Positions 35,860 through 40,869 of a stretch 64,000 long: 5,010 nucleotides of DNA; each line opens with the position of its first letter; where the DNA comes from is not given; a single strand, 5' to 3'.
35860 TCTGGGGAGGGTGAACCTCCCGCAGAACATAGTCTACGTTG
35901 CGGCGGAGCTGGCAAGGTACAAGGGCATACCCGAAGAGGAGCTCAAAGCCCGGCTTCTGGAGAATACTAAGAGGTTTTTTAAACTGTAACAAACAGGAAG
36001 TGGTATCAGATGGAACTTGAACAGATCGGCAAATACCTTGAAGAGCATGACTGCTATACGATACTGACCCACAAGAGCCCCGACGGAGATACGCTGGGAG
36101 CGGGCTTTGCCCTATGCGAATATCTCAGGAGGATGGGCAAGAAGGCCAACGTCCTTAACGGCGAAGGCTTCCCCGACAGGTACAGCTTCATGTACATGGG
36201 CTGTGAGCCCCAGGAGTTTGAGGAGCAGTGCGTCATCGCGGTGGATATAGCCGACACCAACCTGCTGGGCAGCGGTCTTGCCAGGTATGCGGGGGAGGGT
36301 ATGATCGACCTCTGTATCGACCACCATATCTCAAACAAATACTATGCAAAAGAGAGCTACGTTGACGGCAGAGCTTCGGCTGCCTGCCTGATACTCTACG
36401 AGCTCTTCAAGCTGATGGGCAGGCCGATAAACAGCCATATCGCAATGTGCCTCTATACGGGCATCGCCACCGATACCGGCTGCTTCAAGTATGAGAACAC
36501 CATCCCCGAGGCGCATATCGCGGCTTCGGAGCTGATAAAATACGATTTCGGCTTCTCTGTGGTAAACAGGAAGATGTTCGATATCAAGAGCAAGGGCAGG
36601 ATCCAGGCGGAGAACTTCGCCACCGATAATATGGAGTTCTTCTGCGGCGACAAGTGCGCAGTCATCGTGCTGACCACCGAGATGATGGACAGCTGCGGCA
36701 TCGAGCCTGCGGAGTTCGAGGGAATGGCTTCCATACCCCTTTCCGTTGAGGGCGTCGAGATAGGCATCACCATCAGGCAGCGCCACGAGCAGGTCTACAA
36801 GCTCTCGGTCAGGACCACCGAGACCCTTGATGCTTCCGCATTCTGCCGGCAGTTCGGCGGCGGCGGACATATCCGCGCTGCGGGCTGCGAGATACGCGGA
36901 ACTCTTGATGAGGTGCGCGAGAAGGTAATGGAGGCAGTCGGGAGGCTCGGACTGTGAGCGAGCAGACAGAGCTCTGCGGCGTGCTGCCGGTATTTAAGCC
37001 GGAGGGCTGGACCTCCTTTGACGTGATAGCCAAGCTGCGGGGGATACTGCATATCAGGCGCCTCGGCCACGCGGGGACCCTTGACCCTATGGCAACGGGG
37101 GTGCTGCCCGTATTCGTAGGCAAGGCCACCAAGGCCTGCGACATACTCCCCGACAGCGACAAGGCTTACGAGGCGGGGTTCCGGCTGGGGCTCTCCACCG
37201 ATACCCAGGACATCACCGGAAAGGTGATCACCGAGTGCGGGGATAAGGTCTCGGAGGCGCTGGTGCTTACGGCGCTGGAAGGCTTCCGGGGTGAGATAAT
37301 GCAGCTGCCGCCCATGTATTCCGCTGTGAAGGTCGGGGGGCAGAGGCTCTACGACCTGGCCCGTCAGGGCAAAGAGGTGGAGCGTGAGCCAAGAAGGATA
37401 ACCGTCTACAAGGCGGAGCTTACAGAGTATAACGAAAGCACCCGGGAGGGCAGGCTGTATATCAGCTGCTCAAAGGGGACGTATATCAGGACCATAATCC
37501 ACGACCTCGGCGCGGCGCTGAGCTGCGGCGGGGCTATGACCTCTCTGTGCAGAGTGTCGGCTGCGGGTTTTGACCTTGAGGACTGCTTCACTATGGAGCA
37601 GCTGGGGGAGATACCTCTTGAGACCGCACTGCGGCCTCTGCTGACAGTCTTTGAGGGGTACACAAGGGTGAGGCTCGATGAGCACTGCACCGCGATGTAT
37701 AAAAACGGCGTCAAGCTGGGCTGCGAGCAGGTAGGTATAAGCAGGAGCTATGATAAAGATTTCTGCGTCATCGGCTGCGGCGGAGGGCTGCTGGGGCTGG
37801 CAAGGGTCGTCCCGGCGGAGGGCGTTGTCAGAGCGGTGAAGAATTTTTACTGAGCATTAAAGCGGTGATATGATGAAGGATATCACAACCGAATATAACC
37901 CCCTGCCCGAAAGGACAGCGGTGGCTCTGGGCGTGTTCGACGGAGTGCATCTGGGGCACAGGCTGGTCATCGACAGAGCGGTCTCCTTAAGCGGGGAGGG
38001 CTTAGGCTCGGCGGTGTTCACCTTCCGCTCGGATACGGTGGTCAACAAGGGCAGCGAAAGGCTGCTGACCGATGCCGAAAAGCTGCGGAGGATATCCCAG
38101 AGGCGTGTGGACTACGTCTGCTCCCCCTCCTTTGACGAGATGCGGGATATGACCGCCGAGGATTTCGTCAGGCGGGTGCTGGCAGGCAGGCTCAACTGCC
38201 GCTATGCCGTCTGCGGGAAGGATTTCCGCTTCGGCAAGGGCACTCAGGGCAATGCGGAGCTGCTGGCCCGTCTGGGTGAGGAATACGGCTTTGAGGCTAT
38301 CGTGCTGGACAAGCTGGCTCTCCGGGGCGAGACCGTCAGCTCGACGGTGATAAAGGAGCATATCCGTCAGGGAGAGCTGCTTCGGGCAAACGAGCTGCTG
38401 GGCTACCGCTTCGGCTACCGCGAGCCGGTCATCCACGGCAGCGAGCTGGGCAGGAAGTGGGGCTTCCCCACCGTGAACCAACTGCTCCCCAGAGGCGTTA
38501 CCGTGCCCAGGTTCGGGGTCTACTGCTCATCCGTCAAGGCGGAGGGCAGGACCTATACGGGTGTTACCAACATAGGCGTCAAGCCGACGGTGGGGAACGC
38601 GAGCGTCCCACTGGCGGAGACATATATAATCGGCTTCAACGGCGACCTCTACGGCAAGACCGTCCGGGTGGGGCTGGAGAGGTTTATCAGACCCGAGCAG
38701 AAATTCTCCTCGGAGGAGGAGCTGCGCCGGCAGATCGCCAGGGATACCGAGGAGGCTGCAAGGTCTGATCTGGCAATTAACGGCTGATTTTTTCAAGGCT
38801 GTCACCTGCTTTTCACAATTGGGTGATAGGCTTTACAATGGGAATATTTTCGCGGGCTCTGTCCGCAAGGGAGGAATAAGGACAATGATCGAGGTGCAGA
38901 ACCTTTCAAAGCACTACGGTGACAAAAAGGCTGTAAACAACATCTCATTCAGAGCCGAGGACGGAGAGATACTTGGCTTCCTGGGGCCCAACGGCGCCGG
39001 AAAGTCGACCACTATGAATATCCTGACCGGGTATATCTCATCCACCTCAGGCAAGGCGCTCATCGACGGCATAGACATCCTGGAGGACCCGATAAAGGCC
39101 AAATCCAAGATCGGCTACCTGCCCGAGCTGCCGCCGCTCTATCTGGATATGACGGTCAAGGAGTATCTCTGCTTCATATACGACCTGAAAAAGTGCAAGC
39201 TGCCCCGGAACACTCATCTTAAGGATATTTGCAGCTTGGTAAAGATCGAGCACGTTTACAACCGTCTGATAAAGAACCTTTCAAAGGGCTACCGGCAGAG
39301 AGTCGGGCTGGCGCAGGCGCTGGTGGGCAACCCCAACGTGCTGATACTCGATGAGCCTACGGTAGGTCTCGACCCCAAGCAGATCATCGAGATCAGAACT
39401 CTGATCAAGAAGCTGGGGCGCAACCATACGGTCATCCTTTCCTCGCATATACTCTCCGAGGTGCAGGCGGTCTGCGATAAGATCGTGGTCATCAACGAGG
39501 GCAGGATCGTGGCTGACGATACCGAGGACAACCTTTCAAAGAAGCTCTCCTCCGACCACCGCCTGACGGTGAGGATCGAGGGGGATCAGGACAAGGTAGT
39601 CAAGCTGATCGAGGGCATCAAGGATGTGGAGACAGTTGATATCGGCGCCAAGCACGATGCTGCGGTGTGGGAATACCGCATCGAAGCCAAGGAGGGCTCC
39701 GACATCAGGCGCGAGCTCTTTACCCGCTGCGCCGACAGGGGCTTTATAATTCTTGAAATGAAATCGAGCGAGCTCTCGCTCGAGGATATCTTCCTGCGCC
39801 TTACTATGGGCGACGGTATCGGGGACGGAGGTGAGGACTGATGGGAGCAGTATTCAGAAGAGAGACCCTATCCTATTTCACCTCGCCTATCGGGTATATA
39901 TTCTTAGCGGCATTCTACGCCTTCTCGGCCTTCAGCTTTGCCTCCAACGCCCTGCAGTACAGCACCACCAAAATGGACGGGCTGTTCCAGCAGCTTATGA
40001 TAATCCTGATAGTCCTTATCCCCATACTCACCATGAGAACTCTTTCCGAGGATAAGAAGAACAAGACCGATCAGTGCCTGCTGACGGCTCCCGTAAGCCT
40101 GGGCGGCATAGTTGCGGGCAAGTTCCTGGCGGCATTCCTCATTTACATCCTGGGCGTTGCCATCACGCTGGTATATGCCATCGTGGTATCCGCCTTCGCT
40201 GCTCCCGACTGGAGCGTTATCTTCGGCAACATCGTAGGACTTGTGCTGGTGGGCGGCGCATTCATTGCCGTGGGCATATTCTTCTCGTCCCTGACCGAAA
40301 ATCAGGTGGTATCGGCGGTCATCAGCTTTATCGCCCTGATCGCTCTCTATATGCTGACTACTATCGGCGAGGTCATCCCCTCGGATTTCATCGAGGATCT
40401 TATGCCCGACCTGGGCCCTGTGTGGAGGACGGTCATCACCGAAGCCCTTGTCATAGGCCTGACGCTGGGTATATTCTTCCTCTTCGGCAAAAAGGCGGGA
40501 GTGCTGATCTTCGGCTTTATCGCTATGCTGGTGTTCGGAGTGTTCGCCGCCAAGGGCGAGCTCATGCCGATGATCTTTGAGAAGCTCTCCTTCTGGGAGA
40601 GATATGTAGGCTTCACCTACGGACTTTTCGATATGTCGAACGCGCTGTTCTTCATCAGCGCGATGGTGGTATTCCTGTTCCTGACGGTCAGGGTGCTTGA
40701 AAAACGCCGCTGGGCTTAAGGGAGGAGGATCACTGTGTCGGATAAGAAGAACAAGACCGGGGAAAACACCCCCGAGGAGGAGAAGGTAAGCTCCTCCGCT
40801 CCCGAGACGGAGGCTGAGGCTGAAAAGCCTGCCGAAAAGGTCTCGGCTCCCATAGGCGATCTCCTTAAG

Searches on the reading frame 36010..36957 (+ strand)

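Call 70: search_protein_families(library=pfam, proteins=[window:36010-36957:+], max_evalue=0.00001)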
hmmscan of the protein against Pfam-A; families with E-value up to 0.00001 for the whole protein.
window:36010-36957:+ (315 aa): 2 families
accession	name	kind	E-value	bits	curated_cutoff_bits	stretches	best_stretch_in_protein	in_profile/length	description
PF01368.27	DHH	-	1.8e-15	57.8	28.1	1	17-152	3-125/125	DHH family, N-terminal domain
PF02272.25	DHHA1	-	1.4e-07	32.3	25.9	1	229-309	11-99/102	DHHA1 domain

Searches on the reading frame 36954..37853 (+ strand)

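Call 70: search_protein_families(library=pfam, proteins=[window:36954-37853:+], max_evalue=0.00001)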
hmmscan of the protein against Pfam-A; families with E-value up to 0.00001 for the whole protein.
window:36954-37853:+ (299 aa): 2 families
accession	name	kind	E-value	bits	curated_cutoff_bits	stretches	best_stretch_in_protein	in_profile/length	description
PF01509.24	TruB_N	-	2.3e-54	184.3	27.3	1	29-178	1-149/149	TruB family pseudouridylate synthase (N terminal domain)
PF16198.10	TruB_C_2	-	8.3e-11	42.3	29.3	1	179-230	1-58/66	tRNA pseudouridylate synthase B C-terminal domain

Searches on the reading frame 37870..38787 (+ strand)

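Call 70: search_protein_families(library=pfam, proteins=[window:37870-38787:+], max_evalue=0.00001)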
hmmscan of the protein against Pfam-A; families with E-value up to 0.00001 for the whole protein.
window:37870-38787:+ (305 aa): 2 families
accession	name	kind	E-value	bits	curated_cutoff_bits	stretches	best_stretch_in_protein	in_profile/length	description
PF01687.23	Flavokinase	-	2e-36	125.4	19.6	1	177-298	1-122/124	Riboflavin kinase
PF06574.18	FAD_syn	-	7.4e-35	120.5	27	1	13-159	5-157/158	FAD synthetase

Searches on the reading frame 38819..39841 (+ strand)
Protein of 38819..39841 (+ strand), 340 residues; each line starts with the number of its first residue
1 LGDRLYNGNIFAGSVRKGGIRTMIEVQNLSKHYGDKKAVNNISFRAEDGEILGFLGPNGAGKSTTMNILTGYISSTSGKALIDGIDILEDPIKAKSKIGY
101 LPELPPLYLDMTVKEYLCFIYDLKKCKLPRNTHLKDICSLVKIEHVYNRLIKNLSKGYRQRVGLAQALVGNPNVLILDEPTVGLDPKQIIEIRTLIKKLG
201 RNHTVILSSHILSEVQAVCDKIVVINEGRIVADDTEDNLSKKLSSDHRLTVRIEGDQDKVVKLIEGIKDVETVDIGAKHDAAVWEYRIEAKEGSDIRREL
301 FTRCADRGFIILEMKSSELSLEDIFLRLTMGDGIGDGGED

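Call 70: search_protein_families(library=pfam, proteins=[window:38819-39841:+], max_evalue=0.00001)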
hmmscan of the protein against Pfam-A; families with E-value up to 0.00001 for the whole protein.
window:38819-39841:+ (340 aa): 2 families
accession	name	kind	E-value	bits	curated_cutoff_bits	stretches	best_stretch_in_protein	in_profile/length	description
PF00005.33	ABC_tran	-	9e-31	107.7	25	1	39-181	1-136/137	ABC transporter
PF13304.12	AAA_21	-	3.9e-11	44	27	1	146-212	230-300/304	AAA domain, putative AbiEii toxin, Type IV TA system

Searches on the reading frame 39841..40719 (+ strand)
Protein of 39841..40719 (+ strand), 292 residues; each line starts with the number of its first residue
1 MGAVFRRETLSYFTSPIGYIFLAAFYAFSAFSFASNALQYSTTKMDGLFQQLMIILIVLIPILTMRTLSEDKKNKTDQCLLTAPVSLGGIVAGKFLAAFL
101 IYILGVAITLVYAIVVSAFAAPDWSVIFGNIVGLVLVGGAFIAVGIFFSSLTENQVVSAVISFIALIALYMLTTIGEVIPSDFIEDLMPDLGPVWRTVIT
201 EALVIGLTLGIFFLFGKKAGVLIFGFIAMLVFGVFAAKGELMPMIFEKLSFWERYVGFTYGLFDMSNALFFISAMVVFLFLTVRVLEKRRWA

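Call 70: search_protein_families(library=pfam, proteins=[window:39841-40719:+], max_evalue=0.00001)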
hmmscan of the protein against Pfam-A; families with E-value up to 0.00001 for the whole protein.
window:39841-40719:+ (292 aa): 4 families
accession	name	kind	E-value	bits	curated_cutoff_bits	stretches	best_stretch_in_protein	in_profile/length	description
PF13346.12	ABC2_membrane_5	-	5.8e-09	36.2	25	1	51-173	37-164/205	ABC-2 family transporter protein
PF12679.13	ABC2_membrane_2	-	7.5e-09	35.7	27.2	1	44-174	65-200/283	ABC-2 family transporter protein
PF12730.13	ABC2_membrane_4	-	7.4e-08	33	27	1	20-167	22-177/179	ABC-2 family transporter protein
PF12698.13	ABC2_membrane_3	-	1.4e-07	31.4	31.6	1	46-182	161-297/347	ABC-2 family transporter protein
